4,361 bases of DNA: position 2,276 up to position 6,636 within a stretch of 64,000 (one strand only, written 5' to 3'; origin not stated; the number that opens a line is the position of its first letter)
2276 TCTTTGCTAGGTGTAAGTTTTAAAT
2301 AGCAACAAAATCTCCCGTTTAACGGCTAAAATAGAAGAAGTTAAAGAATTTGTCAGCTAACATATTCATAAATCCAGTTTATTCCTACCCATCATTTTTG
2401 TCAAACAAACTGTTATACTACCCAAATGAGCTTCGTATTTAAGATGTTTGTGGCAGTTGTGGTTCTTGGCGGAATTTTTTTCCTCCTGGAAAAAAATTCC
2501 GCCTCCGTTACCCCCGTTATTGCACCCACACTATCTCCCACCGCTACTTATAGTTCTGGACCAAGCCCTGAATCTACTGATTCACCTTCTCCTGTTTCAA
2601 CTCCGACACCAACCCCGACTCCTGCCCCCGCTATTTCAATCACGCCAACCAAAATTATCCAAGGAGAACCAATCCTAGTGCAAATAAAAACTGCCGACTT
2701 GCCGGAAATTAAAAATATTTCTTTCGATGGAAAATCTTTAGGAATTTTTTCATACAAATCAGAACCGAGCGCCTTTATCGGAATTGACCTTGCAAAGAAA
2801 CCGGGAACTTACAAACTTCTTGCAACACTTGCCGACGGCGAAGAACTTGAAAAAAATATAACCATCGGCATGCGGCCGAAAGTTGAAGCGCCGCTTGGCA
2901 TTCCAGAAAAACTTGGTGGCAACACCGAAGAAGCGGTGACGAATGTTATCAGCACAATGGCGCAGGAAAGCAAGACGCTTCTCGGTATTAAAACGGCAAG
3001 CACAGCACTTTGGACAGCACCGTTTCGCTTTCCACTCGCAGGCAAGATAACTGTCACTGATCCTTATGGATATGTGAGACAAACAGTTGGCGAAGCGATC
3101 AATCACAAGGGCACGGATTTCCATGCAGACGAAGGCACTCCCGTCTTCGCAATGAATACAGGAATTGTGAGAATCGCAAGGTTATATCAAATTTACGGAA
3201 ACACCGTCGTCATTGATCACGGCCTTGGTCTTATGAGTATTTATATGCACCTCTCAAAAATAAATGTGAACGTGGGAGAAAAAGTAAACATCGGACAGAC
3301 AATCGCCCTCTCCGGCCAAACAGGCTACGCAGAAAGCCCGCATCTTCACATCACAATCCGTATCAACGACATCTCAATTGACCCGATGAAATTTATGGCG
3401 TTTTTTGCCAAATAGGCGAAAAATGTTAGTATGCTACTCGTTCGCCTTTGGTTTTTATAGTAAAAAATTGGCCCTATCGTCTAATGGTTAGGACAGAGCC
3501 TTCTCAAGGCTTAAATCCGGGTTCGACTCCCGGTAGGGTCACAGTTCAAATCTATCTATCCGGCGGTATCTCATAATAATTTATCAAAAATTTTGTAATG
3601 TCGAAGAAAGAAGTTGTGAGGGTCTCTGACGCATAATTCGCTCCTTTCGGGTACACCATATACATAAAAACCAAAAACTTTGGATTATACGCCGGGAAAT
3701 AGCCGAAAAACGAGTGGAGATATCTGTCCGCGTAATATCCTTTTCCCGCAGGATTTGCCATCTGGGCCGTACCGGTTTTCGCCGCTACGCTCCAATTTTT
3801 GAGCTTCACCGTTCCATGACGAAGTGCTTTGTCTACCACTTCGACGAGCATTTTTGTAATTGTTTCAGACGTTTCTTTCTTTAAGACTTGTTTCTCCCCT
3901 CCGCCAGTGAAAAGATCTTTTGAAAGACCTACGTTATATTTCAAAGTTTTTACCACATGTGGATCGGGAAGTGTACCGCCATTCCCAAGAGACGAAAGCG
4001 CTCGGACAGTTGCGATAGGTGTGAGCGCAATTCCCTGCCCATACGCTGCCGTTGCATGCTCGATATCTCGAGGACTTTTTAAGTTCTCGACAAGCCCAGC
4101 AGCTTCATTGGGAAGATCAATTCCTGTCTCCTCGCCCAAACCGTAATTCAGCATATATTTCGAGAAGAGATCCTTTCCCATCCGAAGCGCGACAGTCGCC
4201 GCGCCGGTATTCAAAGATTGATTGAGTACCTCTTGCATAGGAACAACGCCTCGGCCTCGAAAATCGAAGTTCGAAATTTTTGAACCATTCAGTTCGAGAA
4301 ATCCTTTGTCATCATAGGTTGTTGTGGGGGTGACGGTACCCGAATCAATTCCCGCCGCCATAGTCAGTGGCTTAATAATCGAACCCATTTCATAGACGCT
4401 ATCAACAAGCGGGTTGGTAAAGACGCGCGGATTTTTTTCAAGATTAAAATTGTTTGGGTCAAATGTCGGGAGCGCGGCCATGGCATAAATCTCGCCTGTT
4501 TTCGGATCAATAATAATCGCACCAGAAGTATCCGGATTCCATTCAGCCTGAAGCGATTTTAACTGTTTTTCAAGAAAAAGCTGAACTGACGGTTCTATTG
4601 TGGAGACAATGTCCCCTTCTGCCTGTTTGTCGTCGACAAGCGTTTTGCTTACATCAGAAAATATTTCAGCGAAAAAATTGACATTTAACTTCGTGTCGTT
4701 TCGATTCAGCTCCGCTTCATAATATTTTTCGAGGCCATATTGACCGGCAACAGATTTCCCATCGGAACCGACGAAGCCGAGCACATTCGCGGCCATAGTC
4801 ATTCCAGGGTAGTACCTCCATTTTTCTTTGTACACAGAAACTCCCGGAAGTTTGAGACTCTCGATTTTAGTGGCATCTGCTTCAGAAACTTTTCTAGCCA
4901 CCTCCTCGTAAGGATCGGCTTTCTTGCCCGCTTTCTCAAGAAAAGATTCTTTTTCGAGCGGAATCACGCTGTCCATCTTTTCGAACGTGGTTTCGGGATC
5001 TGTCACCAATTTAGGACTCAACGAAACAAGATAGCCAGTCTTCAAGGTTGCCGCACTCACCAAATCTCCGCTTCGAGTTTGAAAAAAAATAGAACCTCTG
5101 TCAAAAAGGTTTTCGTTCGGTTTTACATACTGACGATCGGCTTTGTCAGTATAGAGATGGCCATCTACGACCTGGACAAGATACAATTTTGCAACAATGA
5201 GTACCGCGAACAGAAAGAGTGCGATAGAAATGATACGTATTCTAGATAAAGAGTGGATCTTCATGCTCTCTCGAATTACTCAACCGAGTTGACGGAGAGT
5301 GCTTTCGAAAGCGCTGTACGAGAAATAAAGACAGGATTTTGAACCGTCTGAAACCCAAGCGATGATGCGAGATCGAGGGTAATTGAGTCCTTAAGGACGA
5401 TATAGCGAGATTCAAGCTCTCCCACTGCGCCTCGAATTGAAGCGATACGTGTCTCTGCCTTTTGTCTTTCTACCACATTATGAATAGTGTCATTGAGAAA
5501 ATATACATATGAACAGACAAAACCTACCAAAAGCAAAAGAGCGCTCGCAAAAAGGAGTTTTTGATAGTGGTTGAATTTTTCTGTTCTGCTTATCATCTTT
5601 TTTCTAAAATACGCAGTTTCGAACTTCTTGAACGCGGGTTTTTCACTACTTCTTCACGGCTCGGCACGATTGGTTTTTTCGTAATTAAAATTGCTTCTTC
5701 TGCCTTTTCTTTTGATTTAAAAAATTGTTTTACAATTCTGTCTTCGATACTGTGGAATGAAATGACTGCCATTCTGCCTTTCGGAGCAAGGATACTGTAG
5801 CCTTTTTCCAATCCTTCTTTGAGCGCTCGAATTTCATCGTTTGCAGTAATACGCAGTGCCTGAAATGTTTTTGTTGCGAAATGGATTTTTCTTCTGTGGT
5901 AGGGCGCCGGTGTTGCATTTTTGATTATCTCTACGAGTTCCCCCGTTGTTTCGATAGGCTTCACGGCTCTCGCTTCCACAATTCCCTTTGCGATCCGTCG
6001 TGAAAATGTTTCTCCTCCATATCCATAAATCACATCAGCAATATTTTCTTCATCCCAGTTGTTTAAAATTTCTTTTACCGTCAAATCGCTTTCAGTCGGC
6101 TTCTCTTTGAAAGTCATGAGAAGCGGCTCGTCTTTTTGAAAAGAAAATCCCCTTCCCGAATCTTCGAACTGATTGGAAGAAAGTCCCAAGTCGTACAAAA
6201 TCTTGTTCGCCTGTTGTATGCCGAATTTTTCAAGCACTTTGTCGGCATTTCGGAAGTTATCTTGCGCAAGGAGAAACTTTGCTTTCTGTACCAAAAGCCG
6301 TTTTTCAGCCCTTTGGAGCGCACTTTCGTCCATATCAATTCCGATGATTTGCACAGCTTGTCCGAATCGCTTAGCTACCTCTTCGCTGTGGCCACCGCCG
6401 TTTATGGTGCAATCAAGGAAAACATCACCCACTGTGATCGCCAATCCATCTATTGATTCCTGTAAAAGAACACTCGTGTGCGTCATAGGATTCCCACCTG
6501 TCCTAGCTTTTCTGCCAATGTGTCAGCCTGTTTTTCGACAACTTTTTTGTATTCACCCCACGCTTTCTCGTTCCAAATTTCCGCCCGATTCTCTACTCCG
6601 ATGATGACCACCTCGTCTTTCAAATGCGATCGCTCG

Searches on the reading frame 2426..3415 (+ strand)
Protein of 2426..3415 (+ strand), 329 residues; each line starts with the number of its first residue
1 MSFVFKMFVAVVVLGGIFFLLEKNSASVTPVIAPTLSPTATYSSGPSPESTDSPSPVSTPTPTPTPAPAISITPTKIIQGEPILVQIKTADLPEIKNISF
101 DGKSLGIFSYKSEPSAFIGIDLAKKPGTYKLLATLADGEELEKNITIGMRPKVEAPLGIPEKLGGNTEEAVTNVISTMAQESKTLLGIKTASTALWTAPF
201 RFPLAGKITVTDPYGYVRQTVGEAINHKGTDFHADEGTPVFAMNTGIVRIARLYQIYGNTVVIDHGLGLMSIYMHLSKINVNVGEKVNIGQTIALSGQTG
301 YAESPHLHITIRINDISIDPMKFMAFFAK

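Call 42: search_protein_families(library=pfam, proteins=[window:2426-3415:+], max_evalue=0.001)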
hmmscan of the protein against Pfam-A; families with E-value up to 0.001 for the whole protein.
window:2426-3415:+ (329 aa): 1 family
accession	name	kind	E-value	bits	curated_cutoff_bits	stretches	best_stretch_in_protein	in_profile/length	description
PF01551.29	Peptidase_M23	-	2.5e-29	101.7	28.7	1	226-320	2-96/96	Peptidase family M23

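Call 73: find_encoding_contigs(protein=window:2426-3415:+, flank=10000, max_places=1)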
Protein window:2426-3415:+ (329 aa): no gene with exactly this product is on record in the collection.

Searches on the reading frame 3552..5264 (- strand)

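Call 7: search_protein_families(library=pfam, proteins=[window:3552-5264:-], max_evalue=0.001)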
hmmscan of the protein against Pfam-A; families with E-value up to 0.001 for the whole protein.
window:3552-5264:- (570 aa): 2 families
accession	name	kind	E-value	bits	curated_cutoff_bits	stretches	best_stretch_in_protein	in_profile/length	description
PF00905.27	Transpeptidase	-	1.4e-67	228.5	22.1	1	249-548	3-288/299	Penicillin binding protein transpeptidase domain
PF03717.20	PBP_dimer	-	5e-10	40.5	24.4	1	72-187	18-159/180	Penicillin-binding Protein dimerisation domain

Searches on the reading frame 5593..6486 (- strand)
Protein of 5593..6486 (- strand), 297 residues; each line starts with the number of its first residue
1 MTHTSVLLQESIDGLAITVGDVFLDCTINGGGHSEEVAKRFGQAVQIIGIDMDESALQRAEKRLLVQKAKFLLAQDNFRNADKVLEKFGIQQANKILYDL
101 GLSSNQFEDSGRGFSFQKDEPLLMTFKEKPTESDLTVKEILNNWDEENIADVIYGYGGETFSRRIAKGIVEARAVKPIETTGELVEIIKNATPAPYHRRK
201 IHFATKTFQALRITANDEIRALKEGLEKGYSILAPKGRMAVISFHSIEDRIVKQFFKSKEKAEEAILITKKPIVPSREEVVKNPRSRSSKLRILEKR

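Call 42: search_protein_families(library=pfam, proteins=[window:5593-6486:-], max_evalue=0.001)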
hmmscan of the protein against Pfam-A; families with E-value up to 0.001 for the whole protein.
window:5593-6486:- (297 aa): 3 families
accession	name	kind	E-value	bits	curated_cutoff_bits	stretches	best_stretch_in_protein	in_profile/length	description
PF01795.25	Methyltransf_5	-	1.7e-97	327.1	27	1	2-296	3-308/309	MraW methylase family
PF13847.12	Methyltransf_31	-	1.3e-05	25.3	27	1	20-69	4-53/145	Methyltransferase domain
PF13649.12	Methyltransf_25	-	0.00034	21.7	27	0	24-82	2-59/97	Methyltransferase domain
